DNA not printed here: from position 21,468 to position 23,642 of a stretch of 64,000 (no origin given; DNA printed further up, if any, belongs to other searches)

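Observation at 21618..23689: Two-gene module: small acidic protein coupled to a Rad50/SMC-like ABC ATPase whose coiled-coil is interrupted by a transmembrane hairpin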

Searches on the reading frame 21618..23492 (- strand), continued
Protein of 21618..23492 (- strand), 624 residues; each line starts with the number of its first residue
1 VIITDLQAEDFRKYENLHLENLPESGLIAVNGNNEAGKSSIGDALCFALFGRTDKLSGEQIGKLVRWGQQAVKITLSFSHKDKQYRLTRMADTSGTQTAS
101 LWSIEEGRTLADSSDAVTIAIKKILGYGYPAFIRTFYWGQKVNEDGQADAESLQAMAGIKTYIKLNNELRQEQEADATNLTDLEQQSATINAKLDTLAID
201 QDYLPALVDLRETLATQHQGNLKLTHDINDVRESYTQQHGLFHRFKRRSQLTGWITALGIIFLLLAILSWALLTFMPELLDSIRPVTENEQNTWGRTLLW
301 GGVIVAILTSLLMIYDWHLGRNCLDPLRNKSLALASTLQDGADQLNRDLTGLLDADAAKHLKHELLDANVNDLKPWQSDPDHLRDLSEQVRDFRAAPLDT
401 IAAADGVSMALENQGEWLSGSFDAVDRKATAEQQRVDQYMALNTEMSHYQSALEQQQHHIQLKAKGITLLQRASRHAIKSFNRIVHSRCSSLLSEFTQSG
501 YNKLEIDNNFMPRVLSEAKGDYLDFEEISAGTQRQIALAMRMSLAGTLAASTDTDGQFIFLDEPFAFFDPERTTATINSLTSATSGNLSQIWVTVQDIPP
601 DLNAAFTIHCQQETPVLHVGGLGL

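Call 36: list_cluster_members(proteins=[P0137, P0158, P0160, P0177, P0205, P0223, P0126, P0130, P0244, P0232])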
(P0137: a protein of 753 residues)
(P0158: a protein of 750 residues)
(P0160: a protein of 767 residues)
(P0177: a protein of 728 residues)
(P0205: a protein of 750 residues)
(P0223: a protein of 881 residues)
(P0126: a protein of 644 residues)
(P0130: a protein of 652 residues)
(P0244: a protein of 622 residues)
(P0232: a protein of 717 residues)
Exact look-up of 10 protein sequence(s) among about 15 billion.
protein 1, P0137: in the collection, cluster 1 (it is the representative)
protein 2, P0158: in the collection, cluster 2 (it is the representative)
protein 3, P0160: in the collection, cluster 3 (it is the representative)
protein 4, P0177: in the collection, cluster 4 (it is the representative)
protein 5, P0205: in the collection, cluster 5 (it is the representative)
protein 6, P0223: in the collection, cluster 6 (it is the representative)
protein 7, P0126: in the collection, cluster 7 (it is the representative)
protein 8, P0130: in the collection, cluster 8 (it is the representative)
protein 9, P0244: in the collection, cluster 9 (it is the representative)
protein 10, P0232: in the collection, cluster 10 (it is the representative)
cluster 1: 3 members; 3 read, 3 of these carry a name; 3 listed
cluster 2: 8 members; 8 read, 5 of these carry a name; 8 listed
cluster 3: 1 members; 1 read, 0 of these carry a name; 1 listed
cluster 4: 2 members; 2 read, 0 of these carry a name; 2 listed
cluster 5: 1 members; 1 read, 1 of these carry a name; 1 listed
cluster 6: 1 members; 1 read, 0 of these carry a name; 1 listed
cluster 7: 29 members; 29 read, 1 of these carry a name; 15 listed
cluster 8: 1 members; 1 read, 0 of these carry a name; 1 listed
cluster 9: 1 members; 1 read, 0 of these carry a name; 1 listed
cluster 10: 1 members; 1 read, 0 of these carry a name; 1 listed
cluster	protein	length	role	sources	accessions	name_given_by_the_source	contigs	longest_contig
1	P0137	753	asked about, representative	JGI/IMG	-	DNA repair exonuclease SbcCD ATPase subunit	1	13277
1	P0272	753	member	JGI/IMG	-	DNA repair exonuclease SbcCD ATPase subunit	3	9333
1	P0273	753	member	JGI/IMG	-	DNA repair exonuclease SbcCD ATPase subunit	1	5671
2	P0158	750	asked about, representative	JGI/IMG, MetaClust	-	\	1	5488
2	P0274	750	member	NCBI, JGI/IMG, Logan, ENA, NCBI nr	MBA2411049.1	MAG: AAA family ATPase [Gammaproteobacteria bacterium] | AAA family ATPase [Gammaproteobacteria bacterium]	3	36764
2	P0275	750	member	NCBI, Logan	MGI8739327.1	MAG: AAA family ATPase [Gammaproteobacteria bacterium]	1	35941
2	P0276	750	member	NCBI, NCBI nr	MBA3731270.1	MAG: AAA family ATPase [Gammaproteobacteria bacterium] | AAA family ATPase [Gammaproteobacteria bacterium]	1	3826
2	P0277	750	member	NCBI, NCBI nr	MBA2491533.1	MAG: AAA family ATPase [Gammaproteobacteria bacterium] | AAA family ATPase [Gammaproteobacteria bacterium]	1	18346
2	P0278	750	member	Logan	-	-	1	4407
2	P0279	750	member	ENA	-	-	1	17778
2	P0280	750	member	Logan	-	-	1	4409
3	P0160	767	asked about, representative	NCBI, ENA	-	-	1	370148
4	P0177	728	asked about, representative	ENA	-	-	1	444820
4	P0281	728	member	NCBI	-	-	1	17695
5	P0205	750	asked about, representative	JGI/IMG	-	DNA repair exonuclease SbcCD ATPase subunit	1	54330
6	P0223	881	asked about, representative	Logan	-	-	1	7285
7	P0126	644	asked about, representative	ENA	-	-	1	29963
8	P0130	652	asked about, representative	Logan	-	-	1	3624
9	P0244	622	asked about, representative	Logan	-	-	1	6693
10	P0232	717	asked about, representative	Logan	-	-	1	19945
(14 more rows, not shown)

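Call 37: find_encoding_contigs(protein=P0024, flank=6000, max_places=3)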
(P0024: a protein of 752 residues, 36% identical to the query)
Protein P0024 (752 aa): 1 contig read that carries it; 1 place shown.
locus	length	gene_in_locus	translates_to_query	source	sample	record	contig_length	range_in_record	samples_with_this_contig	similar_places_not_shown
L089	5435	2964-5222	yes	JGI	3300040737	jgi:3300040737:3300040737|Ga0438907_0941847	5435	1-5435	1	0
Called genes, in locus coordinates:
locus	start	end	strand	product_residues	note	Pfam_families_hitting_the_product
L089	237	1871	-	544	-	PF00117:GATase, PF01174:SNO (weak), PF07685:GATase_3 (faint), PF00977:His_biosynth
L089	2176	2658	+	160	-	PF11143:DUF2919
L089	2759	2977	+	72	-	-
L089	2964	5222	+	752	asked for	PF02463:SMC_N (weak), PF13476:AAA_23, PF13304:AAA_21 (faint)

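Call 43: find_related_loci(query=A3, collection=viral_contigs, flank=5000)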
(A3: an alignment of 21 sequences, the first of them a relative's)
Query A3 (624 aa) in viral_contigs; peptide patterns used: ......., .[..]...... (x = any residue, [..] = any of these).
43 stretches matched a pattern, but none encodes a relative of the query by tblastn (E <= 1e-3).

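Call 44: find_homologous_proteins(query=A4, max_evalue=1e-30)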
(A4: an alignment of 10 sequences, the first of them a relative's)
Query A4 (10 sequences) (750 aa, profile of the alignment): 825 proteins with E <= 1e-30 among 8000 candidates; the best 120 are listed.
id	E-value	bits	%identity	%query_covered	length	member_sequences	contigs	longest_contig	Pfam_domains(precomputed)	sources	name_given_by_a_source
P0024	0.0e+0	1060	40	99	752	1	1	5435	PF13476.13,PF02463.26,PF13304.13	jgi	jgi:exonuclease SbcC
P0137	0.0e+0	1051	43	100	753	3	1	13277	PF13476.13,PF02463.26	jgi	jgi:DNA repair exonuclease SbcCD ATPase subunit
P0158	0.0e+0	1051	100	100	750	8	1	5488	PF13476.13,PF02463.26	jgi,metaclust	metaclust:\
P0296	3.9e-294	996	82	100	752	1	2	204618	PF13476.13,PF02463.26,PF13304.13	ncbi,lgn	ncbi:MAG: AAA family ATPase [Gammaproteobacteria bacterium]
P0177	3.6e-293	993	37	100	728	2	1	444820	PF13476.13,PF02463.26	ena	-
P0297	1.0e-291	988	40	99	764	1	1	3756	PF13476.13,PF02463.26,PF13304.13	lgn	-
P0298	2.6e-290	983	41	98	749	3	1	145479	PF13476.13,PF02463.26,PF13304.13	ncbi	-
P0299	4.2e-284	963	40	99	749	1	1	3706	PF13476.13,PF02463.26,PF13304.13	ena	-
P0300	5.7e-284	962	41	99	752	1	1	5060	PF13476.13,PF02463.26,PF13304.13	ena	-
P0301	5.3e-282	956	39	100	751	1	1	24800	PF13476.13,PF02463.26,PF13304.13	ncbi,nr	ncbi:MAG: AAA family ATPase [Chromatiaceae bacterium]|nr:AAA family ATPase [Chromatiaceae bacterium]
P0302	2.7e-280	950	41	99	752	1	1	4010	PF13476.13,PF02463.26,PF13304.13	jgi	-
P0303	6.9e-280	949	66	100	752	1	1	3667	PF13476.13,PF02463.26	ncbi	-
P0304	1.6e-278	945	41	98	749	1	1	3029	PF13476.13,PF02463.26,PF13304.13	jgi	jgi:DNA repair exonuclease SbcCD ATPase subunit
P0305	2.5e-277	941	39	98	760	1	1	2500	PF13476.13,PF02463.26,PF13304.13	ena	-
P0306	3.4e-277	940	39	100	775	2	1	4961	PF13476.13,PF02463.26,PF13304.13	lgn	-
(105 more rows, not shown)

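Call 48: search_solved_structures(query=A3, max_evalue=0.001)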
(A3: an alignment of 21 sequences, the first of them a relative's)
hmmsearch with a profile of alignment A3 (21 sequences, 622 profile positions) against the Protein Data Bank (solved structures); distinct sequences matched with E-value up to 0.001: 29.
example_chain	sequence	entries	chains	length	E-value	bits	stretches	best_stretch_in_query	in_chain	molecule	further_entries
5f3w_B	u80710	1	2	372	2.2e-35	125.5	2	1-216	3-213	DNA double-strand break repair Rad50 ATPase,DNA double-strand break repair Rad50 ATPase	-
3aux_A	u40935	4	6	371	2.3e-35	125.5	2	1-215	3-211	DNA double-strand break repair rad50 ATPase | DNA double-strand break repair Rad50 ATPase,DNA double-strand break repair Rad50 ATPase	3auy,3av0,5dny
3qf7_A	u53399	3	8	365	1.1e-16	63.7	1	24-178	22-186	Rad50 | Probable DNA double-strand break repair Rad50 ATPase,Probable DNA double-strand break repa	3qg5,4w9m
3tho_A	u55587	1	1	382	8.3e-16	60.9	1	24-178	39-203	Probable DNA double-strand break repair Rad50 ATPase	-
3qku_A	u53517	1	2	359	6.3e-14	54.7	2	24-145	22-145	DNA double-strand break repair rad50 ATPase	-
3qkt_A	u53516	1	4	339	1e-13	54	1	24-144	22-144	DNA double-strand break repair rad50 ATPase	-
4nck_A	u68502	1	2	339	5.2e-13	51.6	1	24-144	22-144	DNA double-strand break repair Rad50 ATPase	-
4nch_A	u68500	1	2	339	1.6e-12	50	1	24-144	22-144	DNA double-strand break repair Rad50 ATPase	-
4nci_A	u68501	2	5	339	2.9e-12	49.2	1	24-144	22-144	DNA double-strand break repair Rad50 ATPase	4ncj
6s6v_C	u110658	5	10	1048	1.9e-09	39.9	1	24-466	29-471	Nuclease SbcCD subunit C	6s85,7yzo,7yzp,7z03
3qkr_A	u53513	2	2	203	4.5e-08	35.3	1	24-170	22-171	DNA double-strand break repair rad50 ATPase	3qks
1ii8_A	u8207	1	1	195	4.6e-08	35.3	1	24-169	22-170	Rad50 ABC-ATPase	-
1us8_A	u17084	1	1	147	9.3e-08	34.3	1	24-142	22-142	DNA DOUBLE-STRAND BREAK REPAIR RAD50 ATPASE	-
1f2t_A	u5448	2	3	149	9.3e-08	34.3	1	24-143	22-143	RAD50 ABC-ATPASE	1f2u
5xns_A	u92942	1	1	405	1.6e-07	33.5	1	3-84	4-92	Chromosome partition protein Smc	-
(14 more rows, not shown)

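Call 52: search_solved_structures(query=window:21618-23492:-, max_evalue=0.001, show_alignments=2)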
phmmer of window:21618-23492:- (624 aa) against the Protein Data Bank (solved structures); distinct sequences matched with E-value up to 0.001: 8.
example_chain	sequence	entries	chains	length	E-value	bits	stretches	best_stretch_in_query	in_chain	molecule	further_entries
5f3w_B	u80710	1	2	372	5.7e-15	58.2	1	1-140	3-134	DNA double-strand break repair Rad50 ATPase,DNA double-strand break repair Rad50 ATPase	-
3aux_A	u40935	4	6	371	5.7e-15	58.2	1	1-140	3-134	DNA double-strand break repair rad50 ATPase | DNA double-strand break repair Rad50 ATPase,DNA double-strand break repair Rad50 ATPase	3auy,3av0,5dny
3qf7_A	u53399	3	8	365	4.4e-07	32.2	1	12-140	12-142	Rad50 | Probable DNA double-strand break repair Rad50 ATPase,Probable DNA double-strand break repa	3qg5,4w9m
3tho_A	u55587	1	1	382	2.8e-06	29.5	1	12-140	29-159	Probable DNA double-strand break repair Rad50 ATPase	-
3qkt_A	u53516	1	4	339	0.00031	22.8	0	486-577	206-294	DNA double-strand break repair rad50 ATPase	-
3qku_A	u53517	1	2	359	0.00037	22.5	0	487-577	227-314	DNA double-strand break repair rad50 ATPase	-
4nck_A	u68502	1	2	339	0.00075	21.5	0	10-138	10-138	DNA double-strand break repair Rad50 ATPase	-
4nci_A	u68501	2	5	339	0.00076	21.5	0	10-138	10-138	DNA double-strand break repair Rad50 ATPase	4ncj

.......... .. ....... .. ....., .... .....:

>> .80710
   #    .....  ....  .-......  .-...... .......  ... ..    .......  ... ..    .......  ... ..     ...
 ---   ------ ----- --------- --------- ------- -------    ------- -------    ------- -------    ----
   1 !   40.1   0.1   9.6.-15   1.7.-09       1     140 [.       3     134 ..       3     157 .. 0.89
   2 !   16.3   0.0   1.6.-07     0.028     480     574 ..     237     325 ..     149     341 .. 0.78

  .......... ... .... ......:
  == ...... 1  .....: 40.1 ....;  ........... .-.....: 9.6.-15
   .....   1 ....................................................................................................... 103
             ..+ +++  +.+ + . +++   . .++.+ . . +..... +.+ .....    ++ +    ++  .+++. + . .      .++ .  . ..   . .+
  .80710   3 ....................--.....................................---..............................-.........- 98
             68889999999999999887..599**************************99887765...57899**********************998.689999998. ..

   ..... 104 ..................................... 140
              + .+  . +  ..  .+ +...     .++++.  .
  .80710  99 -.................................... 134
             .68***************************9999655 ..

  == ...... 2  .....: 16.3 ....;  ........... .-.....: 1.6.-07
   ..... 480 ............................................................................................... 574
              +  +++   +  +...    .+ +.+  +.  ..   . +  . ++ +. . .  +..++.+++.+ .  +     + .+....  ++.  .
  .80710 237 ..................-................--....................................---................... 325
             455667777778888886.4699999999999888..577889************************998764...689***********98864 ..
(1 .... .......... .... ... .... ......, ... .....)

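Call 70: search_protein_families(library=pfam, proteins=[P0223, P0224, P0258, P0217, P0158], max_evalue=0.01)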
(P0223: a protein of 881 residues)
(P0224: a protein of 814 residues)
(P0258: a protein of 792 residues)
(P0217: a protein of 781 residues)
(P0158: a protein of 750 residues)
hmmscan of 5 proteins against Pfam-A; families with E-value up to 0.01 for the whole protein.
P0223 (881 aa): 6 families
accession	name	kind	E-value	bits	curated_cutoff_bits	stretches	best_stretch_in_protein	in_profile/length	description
PF13476.12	AAA_23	-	2.6e-14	54.8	27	1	10-225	6-185/201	AAA domain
PF24698.1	DUF7662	-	6.9e-12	45.4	26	1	799-868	1-61/72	Domain of unknown function (DUF7662)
PF02463.25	SMC_N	-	4.5e-05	23.4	40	1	23-761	22-197/220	RecF/RecN/SMC N terminal domain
PF13558.12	SbcC_Walker_B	-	8e-05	23.2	27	1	676-747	12-89/90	SbcC/RAD50-like, Walker B motif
PF01519.22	DUF16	-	0.00024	21.9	40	0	176-243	31-102/104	Protein of unknown function DUF16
PF13175.12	AAA_15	-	0.0015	18.7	32.1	0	14-46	11-44/374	AAA ATPase domain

P0224 (814 aa): 4 families
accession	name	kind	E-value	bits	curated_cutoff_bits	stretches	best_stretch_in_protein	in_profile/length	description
PF13476.12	AAA_23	-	8.5e-07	30.2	27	1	6-212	2-172/201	AAA domain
PF13558.12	SbcC_Walker_B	-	1.1e-05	26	27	1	655-709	32-89/90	SbcC/RAD50-like, Walker B motif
PF02463.25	SMC_N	-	5.5e-05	23.1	40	1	3-721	2-195/220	RecF/RecN/SMC N terminal domain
PF06305.16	LapA_dom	-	0.00093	19.5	28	1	411-450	20-60/64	Lipopolysaccharide assembly protein A domain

P0258 (792 aa): 3 families
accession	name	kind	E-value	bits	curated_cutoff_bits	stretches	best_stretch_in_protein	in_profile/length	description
PF13476.12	AAA_23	-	6.6e-08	33.9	27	1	5-97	1-84/201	AAA domain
PF02463.25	SMC_N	-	1.8e-05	24.8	40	0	3-49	2-48/220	RecF/RecN/SMC N terminal domain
PF13558.12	SbcC_Walker_B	-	0.0042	17.7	27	0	680-728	36-88/90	SbcC/RAD50-like, Walker B motif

P0217 (781 aa): 3 families
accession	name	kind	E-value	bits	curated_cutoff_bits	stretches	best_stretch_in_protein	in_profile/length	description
PF13476.12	AAA_23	-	3.6e-09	38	27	1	5-264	1-177/201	AAA domain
PF02463.25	SMC_N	-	2.9e-06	27.3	40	0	508-714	135-197/220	RecF/RecN/SMC N terminal domain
PF13558.12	SbcC_Walker_B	-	4.8e-05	24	27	1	645-699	31-88/90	SbcC/RAD50-like, Walker B motif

P0158 (750 aa): 6 families
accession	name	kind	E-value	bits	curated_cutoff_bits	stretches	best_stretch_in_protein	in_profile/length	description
PF13476.12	AAA_23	-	6.2e-12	47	27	1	6-106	2-108/201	AAA domain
PF02463.25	SMC_N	-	2.4e-10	40.6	40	1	3-724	2-197/220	RecF/RecN/SMC N terminal domain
PF13558.12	SbcC_Walker_B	-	0.00052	20.6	27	1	646-709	21-88/90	SbcC/RAD50-like, Walker B motif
PF13304.12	AAA_21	-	0.002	18.7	27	0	579-698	220-272/304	AAA domain, putative AbiEii toxin, Type IV TA system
PF13514.12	AAA_27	-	0.0023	18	22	0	23-185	24-180/206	AAA domain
PF16454.10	PI3K_P85_iSH2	-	0.0058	16.7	31.5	0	158-207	95-144/161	Phosphatidylinositol 3-kinase regulatory subunit P85 inter-SH2 domain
